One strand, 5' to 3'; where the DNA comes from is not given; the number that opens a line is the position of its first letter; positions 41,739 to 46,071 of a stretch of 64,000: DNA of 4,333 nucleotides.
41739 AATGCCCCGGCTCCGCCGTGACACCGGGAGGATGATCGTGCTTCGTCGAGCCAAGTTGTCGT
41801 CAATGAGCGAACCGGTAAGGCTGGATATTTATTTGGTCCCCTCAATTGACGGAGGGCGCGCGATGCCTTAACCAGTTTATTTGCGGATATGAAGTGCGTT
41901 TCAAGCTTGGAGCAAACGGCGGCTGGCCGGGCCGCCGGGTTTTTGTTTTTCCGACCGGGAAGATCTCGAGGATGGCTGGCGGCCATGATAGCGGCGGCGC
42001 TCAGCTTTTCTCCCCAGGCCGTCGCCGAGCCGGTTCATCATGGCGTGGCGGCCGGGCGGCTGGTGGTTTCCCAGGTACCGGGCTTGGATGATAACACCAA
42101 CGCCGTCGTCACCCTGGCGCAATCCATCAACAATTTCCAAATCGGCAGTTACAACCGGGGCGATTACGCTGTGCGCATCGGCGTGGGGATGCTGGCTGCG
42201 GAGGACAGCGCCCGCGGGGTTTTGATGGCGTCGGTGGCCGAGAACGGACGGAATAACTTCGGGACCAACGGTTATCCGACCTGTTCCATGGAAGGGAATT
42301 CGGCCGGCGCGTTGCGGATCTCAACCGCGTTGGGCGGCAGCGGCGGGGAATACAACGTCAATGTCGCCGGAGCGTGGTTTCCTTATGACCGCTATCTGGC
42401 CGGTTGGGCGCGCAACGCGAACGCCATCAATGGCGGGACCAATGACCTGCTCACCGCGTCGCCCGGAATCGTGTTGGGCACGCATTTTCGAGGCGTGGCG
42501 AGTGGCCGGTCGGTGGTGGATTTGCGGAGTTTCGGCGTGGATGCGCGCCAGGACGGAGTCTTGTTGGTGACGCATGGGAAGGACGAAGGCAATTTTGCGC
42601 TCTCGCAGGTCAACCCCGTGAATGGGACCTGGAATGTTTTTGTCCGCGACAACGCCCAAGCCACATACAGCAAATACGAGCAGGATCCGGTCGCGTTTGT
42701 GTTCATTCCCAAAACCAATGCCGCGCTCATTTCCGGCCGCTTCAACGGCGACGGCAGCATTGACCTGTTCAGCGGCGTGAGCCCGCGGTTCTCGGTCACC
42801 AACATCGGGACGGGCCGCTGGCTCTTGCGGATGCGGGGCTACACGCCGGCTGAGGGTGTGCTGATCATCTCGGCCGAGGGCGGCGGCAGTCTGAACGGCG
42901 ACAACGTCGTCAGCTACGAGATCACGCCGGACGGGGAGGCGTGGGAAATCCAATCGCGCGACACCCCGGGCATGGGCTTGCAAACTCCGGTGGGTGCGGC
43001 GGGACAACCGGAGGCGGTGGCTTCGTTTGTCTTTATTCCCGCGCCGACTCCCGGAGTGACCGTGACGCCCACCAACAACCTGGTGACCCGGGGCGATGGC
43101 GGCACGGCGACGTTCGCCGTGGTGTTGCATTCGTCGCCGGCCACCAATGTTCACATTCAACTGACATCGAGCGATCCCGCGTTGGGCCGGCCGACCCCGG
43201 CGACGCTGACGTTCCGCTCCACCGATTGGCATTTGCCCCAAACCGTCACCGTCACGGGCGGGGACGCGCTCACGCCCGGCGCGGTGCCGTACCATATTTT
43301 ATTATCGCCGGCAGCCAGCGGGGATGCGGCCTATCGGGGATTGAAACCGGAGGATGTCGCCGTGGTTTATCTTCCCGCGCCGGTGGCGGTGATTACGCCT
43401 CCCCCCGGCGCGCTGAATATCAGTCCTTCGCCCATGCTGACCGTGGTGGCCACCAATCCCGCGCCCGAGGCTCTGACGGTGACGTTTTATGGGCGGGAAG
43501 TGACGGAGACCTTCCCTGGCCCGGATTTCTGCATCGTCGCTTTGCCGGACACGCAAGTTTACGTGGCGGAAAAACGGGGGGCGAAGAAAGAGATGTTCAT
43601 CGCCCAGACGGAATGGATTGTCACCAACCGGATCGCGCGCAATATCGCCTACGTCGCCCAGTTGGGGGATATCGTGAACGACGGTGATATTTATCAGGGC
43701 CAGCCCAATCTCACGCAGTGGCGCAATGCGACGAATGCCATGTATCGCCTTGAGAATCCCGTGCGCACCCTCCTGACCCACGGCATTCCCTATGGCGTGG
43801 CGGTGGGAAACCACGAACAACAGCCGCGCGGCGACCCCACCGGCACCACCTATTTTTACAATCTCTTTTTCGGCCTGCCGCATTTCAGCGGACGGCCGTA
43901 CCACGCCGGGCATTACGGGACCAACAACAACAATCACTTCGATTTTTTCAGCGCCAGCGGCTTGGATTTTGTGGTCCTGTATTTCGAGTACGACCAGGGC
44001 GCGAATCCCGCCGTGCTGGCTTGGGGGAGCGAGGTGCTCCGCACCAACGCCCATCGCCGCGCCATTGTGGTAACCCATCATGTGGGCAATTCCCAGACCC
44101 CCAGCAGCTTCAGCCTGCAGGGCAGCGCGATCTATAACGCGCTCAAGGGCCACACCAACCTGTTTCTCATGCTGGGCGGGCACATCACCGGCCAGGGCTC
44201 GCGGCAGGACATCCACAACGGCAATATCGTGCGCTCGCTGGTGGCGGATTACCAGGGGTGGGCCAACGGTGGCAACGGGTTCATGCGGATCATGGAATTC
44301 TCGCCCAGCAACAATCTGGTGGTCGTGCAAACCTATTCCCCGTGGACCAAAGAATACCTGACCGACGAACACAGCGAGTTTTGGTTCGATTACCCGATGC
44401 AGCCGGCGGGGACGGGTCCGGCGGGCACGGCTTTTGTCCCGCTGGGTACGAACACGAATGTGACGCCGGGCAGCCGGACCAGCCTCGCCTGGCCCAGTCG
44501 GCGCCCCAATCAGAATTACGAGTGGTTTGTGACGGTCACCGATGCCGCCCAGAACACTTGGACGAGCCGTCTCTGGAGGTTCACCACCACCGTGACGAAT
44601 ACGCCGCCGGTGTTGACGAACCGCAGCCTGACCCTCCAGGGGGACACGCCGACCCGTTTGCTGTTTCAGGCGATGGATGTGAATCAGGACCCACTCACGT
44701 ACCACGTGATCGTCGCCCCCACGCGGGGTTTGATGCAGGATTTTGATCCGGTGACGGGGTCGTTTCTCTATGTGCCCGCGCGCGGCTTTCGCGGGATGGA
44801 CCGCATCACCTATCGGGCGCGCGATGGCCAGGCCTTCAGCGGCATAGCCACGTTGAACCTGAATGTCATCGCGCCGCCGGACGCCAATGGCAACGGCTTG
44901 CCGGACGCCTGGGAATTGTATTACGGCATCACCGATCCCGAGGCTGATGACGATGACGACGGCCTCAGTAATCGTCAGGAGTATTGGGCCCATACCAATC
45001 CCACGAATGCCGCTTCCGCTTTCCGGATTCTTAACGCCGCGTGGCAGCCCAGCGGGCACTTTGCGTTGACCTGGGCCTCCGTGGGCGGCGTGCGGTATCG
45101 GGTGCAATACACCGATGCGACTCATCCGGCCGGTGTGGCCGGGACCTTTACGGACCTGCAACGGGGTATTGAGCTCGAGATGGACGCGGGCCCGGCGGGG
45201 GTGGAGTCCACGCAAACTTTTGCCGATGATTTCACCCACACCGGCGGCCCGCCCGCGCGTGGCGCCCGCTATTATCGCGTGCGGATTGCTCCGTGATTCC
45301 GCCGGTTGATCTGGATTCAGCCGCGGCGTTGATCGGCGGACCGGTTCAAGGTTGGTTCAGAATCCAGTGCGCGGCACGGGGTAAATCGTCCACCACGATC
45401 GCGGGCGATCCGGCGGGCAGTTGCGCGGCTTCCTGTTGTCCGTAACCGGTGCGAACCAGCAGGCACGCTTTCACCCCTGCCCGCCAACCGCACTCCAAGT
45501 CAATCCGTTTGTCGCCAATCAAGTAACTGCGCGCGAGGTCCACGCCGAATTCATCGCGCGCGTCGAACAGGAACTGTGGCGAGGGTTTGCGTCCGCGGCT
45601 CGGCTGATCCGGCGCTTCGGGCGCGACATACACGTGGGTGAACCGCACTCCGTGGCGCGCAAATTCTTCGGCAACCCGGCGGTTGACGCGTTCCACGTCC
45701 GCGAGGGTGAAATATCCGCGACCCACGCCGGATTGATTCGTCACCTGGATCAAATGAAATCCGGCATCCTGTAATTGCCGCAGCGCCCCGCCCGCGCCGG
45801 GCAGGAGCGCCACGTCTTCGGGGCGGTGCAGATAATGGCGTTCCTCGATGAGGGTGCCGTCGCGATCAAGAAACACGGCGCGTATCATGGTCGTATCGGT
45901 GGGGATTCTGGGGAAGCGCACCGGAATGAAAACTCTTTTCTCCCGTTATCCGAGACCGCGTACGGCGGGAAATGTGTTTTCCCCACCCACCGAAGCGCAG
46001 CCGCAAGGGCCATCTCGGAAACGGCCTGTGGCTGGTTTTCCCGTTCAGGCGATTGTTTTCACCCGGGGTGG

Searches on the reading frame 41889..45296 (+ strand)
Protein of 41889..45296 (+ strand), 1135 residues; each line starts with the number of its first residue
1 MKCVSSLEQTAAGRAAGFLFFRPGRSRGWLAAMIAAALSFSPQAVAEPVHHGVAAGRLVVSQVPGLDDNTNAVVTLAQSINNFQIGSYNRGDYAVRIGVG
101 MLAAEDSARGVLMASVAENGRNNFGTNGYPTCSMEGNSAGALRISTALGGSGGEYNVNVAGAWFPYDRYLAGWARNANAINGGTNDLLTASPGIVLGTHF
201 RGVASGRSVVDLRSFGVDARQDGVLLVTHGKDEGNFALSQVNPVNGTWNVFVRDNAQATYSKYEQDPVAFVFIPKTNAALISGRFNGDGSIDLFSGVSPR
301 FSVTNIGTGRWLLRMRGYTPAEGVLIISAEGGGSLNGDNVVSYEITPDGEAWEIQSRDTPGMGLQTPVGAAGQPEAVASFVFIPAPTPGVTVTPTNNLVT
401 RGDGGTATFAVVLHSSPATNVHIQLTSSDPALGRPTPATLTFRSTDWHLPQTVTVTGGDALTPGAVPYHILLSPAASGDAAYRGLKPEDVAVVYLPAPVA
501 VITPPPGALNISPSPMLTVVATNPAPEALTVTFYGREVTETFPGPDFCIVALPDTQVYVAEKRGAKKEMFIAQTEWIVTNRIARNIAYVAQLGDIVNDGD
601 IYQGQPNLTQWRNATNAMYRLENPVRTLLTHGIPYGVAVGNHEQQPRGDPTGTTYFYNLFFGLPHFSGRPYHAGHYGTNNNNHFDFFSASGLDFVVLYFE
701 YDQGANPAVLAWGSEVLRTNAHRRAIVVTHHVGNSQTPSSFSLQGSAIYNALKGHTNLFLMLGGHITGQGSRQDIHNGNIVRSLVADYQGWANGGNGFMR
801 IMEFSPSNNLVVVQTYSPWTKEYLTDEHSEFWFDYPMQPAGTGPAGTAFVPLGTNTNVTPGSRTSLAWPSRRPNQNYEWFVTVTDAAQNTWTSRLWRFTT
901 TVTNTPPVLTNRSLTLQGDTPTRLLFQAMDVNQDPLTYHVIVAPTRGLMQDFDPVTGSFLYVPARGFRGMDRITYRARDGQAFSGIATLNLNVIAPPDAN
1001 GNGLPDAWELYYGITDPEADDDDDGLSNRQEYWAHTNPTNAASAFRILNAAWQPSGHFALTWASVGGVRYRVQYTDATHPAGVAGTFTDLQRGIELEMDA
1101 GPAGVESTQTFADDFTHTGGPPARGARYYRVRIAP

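Call 46: search_protein_families(library=pfam, proteins=[window:41889-45296:+], max_evalue=0.001)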
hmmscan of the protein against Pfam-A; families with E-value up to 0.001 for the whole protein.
window:41889-45296:+ (1135 aa): 4 families
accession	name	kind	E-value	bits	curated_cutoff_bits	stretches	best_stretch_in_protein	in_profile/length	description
PF17963.7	Big_9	-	6.1e-09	37.1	23.6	1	904-991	1-88/89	Bacterial Ig domain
PF17892.7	Cadherin_5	-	3.3e-06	27.3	26.5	1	915-993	15-97/98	Cadherin-like domain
PF17803.7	Cadherin_4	-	0.00012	23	25.1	1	898-961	5-71/71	Bacterial cadherin-like domain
PF18884.5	TSP3_bac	-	0.00043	20.5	25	0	1020-1041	1-22/22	Bacterial TSP3 repeat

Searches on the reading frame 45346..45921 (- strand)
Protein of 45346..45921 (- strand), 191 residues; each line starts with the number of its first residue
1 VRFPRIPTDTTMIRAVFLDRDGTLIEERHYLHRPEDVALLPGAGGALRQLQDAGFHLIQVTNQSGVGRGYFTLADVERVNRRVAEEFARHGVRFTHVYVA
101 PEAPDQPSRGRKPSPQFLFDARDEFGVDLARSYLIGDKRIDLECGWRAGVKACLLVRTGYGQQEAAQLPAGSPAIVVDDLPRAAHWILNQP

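Call 72: search_protein_families(library=pfam, proteins=[window:45346-45921:-], max_evalue=0.00001)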
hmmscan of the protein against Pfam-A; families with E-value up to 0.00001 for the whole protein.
window:45346-45921:- (191 aa): 3 families
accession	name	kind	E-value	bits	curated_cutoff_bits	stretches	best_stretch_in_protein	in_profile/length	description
PF13242.12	Hydrolase_like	-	1.2e-12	48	22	1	111-181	3-73/75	HAD-hyrolase-like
PF00702.32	Hydrolase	-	1.2e-06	29.5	26.4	0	38-145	98-187/191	haloacid dehalogenase-like hydrolase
PF13419.12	HAD_2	-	1.7e-06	28.7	23.8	0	109-153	132-176/178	Haloacid dehalogenase-like hydrolase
